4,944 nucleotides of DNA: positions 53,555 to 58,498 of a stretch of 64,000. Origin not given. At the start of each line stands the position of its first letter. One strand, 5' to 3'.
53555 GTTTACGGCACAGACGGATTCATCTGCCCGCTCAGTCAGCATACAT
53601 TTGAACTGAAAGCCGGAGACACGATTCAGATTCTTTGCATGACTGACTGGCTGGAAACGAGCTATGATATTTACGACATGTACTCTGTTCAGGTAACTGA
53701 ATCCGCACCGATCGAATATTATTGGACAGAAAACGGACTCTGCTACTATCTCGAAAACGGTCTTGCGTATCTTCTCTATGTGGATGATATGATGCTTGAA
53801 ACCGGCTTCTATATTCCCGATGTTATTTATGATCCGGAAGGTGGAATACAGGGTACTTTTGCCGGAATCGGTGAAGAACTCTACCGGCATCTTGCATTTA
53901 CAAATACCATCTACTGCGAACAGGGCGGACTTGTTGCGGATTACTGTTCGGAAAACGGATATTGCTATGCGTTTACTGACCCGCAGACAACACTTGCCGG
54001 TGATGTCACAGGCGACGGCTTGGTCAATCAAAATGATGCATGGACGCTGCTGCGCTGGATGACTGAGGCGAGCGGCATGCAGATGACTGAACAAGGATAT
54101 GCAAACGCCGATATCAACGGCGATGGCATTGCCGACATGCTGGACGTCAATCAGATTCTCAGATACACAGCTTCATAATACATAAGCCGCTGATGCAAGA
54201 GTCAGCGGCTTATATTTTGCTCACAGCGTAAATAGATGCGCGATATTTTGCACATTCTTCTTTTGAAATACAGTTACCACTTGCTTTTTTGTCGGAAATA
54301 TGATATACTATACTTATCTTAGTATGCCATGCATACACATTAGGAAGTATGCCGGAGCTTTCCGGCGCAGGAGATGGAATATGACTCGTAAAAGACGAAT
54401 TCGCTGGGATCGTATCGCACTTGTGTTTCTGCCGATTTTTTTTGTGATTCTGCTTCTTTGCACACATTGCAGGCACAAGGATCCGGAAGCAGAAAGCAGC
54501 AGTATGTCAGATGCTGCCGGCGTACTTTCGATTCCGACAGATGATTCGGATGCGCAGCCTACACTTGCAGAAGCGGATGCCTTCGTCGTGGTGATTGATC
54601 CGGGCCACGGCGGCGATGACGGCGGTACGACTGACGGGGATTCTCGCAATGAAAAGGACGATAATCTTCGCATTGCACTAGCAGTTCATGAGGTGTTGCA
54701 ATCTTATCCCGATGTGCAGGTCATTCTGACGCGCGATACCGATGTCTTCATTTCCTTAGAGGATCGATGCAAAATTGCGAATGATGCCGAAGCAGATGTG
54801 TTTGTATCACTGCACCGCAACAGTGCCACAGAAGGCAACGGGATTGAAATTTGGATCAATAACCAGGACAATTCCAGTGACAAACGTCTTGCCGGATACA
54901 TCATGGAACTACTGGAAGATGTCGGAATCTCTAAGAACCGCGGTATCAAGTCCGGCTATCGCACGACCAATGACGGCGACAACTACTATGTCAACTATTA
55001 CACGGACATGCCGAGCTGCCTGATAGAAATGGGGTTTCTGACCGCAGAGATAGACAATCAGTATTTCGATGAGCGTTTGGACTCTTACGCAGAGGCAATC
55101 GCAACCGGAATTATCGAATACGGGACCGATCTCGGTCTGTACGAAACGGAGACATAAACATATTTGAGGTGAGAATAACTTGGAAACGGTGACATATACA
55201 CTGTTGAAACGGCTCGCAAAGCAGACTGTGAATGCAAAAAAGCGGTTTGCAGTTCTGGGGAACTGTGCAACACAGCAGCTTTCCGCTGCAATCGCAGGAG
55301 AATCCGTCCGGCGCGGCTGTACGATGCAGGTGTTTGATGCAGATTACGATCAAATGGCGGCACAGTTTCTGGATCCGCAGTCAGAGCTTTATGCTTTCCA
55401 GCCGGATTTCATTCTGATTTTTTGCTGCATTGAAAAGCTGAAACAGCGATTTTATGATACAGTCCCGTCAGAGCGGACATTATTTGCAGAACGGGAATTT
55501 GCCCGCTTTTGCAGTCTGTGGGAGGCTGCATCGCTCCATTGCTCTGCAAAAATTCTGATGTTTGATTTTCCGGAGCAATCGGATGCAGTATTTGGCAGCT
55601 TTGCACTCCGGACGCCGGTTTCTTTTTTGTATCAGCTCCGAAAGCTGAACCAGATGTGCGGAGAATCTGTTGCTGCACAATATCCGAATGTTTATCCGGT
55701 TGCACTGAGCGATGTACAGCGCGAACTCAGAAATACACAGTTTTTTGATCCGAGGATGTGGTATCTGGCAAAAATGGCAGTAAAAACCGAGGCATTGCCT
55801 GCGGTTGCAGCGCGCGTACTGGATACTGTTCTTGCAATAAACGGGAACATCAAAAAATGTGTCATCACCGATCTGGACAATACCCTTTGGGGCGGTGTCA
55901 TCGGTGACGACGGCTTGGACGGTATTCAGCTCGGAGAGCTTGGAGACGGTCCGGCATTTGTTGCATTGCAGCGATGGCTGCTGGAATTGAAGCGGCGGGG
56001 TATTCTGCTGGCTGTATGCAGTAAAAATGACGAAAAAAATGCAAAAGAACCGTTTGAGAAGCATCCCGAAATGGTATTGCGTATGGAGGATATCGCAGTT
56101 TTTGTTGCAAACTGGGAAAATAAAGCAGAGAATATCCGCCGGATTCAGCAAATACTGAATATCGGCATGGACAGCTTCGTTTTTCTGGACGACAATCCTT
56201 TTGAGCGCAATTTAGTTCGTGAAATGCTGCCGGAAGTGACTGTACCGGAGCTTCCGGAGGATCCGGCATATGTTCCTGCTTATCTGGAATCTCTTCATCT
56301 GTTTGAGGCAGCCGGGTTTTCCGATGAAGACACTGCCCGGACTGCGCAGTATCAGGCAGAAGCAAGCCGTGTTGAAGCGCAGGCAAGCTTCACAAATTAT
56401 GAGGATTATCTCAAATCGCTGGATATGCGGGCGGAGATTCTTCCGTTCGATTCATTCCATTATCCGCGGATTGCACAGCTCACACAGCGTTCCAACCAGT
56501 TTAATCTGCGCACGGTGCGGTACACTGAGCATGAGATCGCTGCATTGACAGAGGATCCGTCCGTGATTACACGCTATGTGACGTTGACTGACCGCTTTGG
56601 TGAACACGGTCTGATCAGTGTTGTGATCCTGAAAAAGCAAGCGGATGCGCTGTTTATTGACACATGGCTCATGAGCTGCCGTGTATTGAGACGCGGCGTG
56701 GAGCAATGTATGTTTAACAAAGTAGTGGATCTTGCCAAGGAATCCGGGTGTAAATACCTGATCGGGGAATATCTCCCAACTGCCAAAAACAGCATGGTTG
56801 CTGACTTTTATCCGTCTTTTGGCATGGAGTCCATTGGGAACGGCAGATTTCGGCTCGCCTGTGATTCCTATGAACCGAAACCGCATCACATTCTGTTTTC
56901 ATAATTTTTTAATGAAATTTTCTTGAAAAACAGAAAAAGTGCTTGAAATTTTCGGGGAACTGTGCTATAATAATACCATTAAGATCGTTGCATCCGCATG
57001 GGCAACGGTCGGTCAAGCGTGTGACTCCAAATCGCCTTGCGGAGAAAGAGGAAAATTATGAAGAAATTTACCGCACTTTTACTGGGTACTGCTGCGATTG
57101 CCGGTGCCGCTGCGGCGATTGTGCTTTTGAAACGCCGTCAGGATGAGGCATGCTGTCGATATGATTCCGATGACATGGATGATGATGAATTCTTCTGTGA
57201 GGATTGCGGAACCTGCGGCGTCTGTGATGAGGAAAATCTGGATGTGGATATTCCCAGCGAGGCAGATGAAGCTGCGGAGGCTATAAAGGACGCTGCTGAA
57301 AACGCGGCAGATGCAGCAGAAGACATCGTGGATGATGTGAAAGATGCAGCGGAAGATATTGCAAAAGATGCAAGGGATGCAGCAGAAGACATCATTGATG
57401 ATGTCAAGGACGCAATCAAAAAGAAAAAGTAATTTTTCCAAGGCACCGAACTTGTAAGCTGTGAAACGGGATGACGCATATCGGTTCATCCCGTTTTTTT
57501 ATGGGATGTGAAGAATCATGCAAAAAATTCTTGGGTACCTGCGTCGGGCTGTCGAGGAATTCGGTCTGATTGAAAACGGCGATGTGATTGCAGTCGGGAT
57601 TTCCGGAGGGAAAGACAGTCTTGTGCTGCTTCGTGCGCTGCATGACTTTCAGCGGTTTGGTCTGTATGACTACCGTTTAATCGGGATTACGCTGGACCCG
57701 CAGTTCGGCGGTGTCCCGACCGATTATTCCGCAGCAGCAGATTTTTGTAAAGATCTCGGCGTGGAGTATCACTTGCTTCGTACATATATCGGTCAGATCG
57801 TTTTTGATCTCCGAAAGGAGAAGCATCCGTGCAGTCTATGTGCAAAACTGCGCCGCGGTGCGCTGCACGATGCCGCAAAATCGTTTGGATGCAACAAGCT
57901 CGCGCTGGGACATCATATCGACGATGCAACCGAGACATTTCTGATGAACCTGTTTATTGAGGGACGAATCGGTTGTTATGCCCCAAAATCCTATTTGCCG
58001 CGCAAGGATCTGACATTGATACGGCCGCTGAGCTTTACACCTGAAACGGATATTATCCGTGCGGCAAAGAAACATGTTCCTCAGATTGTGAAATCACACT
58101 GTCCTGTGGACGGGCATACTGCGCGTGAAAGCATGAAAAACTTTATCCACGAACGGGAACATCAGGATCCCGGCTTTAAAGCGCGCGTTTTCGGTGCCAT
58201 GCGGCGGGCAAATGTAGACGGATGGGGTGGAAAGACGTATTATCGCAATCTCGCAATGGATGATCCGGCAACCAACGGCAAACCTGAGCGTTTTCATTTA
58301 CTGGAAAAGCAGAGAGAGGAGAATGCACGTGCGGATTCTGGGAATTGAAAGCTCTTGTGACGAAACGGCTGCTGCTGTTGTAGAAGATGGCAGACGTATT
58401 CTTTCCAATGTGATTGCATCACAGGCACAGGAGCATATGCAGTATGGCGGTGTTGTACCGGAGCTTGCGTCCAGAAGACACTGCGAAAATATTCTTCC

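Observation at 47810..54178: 2122-aa dockerin-bearing subtilisin with leucine-rich repeats: a candidate cellulosome-tethered protease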

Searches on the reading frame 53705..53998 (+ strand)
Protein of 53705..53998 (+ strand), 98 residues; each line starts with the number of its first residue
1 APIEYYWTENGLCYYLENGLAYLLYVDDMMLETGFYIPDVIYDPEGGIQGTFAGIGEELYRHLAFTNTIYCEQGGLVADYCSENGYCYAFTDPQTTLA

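Call 31: search_protein_families(library=pfam, proteins=[window:53705-53998:+], max_evalue=5)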
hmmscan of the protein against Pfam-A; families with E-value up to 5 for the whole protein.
window:53705-53998:+ (98 aa): 1 family
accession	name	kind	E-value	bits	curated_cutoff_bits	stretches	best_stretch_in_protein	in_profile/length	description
PF08513.17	LisH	-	0.098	13.1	21.6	1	76-89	6-19/27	LisH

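Call 94: search_solved_structures(query=A8, max_evalue=10)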
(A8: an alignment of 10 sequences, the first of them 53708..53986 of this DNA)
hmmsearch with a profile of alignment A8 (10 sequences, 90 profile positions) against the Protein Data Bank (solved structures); distinct sequences matched with E-value up to 10: 17.
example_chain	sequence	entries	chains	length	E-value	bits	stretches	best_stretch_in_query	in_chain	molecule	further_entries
4ro0_A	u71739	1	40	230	0.25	14.8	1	40-89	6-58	Calcium-gated potassium channel MthK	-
2ogu_A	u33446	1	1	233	0.25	14.8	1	40-89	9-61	Calcium-gated potassium channel mthK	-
2fy8_A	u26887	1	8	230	0.25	14.8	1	40-89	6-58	Calcium-gated potassium channel mthK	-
2aef_A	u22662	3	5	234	0.26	14.8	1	40-89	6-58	Calcium-gated potassium channel mthK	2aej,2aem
3rbx_A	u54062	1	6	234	0.27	14.7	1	40-89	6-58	Calcium-gated potassium channel mthK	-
4l76_A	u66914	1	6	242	0.28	14.6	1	40-89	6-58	Calcium-gated potassium channel MthK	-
4ei2_A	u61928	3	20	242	0.28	14.6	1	40-89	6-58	Calcium-gated potassium channel mthK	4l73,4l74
4l75_A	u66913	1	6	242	0.29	14.6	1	40-89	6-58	Calcium-gated potassium channel MthK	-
2qzc_A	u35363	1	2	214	0.38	14.2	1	6-70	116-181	Transcriptional activator TenA-1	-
8fz7_A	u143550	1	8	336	0.61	13.6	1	39-89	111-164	Calcium-gated potassium channel MthK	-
8djb_A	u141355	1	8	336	0.61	13.6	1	39-89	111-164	Calcium-gated potassium channel MthK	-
1lnq_A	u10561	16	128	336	0.61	13.6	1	39-89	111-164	POTASSIUM CHANNEL RELATED PROTEIN | Calcium-gated potassium channel MthK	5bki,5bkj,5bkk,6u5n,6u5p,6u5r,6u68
3rbz_A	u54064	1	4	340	0.62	13.5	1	39-89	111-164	Calcium-gated potassium channel mthK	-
9z2m_A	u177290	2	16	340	0.63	13.5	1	39-89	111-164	Calcium-gated potassium channel MthK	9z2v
28no_A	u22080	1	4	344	0.64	13.5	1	39-89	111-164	Calcium-gated potassium channel MthK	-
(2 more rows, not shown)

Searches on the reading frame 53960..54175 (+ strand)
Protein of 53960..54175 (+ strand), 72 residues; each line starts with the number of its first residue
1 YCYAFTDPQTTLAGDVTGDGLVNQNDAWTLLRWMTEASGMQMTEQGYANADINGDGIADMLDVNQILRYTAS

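Call 31: search_protein_families(library=pfam, proteins=[window:53960-54175:+], max_evalue=5)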
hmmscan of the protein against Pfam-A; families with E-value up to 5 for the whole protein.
window:53960-54175:+ (72 aa): 3 families
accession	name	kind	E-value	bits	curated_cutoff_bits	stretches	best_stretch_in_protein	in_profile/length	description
PF00404.24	Dockerin_1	-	7.6e-09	36.1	22.9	1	13-69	1-55/57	Dockerin type I domain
PF01839.29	FG-GAP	-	0.00023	21.4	22.1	2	48-60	6-18/37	FG-GAP repeat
PF13517.12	FG-GAP_3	-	0.14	13.2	26.9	1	49-61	48-60/61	FG-GAP-like repeat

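Call 89: search_solved_structures(query=window:53960-54175:+, max_evalue=1)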
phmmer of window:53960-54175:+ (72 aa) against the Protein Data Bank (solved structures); distinct sequences matched with E-value up to 1: 30.
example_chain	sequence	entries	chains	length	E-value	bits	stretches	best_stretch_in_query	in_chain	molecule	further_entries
8zvk_A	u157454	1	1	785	8.3e-07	32.4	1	6-69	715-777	AaBgIC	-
5m2o_B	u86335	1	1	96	1.2e-05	28.7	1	12-68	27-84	Group I Dockerin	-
4fl4_A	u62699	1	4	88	4.7e-05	26.8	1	13-70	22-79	Glycoside hydrolase family 9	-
4cj0_A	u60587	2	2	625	7.8e-05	26.1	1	6-70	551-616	ENDOGLUCANASE D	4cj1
1daq_A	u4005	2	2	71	8e-05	26.1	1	10-70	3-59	ENDOGLUCANASE SS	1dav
1clc_A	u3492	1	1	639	8e-05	26.1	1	6-70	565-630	ENDOGLUCANASE CELD; EC: 3.2.1.4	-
2mte_A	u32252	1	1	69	8.9e-05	26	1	10-70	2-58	Cellulose 1,4-beta-cellobiosidase (reducing end) CelS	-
2ccl_B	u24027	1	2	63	0.00013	25.5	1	12-69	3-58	ENDO-1,4-BETA-XYLANASE Y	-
1ohz_B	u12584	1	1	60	0.00056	23.4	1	14-70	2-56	ENDO-1,4-BETA-XYLANASE Y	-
4dh2_B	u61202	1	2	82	0.0017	21.9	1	12-70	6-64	Dockerin type 1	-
5n5p_B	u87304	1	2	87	0.0018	21.8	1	12-53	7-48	Putative cellulosomal scaffoldin protein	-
2y3n_B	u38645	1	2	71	0.0018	21.8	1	12-66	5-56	CELLULOSOMAL FAMILY-48 PROCESSIVE GLYCOSIDE HYDROLASE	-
8x39_A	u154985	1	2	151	0.0036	20.9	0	13-69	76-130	Serine protease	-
8x3a_A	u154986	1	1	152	0.0037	20.8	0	13-69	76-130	Serine protease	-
6kg9_A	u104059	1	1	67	0.0097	19.5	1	10-68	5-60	And cellulose-binding endoglucanase family 9 CelL ortholog dockerin domain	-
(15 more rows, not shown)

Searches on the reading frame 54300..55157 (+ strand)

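Call 17: search_protein_families(library=pfam, proteins=[window:54300-55157:+], max_evalue=0.001)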
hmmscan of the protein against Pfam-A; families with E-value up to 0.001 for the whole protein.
window:54300-55157:+ (285 aa): 1 family
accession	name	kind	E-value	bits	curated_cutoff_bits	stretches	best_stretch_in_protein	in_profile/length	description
PF01520.23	Amidase_3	-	3.1e-44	151.5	27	1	97-272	1-173/174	N-acetylmuramoyl-L-alanine amidase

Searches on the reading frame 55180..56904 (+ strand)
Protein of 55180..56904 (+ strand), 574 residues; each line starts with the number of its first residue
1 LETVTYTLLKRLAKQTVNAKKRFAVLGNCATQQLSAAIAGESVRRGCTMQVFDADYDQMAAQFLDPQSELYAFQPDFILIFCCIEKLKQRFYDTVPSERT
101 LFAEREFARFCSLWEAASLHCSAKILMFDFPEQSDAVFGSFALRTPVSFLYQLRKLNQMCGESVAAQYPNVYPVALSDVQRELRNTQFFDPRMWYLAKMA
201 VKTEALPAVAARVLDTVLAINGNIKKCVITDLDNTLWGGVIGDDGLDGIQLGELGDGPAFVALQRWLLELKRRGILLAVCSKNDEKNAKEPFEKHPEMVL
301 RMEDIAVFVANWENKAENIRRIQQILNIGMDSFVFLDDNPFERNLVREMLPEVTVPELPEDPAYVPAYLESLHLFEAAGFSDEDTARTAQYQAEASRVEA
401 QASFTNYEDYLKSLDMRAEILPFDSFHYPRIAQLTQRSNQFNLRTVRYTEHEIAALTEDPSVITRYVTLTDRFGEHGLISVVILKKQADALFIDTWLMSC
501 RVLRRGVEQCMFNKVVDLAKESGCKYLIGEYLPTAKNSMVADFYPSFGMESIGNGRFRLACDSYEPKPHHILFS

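Call 17: search_protein_families(library=pfam, proteins=[window:55180-56904:+], max_evalue=0.001)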
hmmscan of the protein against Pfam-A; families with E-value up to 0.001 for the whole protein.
window:55180-56904:+ (574 aa): 1 family
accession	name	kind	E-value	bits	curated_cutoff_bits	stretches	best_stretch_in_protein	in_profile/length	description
PF21211.3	FkbH_N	-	6e-54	183.3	27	1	22-217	1-191/192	FkbH, N-terminal domain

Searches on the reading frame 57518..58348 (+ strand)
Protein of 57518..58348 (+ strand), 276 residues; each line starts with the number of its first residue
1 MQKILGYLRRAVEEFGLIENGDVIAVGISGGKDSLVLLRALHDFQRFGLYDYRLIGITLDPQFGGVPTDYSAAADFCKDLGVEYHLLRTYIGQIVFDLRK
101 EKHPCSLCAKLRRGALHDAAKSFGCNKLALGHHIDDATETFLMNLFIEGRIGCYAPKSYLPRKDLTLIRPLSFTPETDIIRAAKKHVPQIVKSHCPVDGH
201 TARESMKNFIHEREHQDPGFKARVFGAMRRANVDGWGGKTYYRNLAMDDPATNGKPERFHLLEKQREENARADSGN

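Call 17: search_protein_families(library=pfam, proteins=[window:57518-58348:+], max_evalue=0.001)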
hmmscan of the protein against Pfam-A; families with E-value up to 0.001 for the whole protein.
window:57518-58348:+ (276 aa): 1 family
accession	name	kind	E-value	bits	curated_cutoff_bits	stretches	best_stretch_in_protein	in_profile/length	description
PF01171.26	ATP_bind_3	-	1.4e-15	57.9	27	1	24-186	2-159/182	PP-loop family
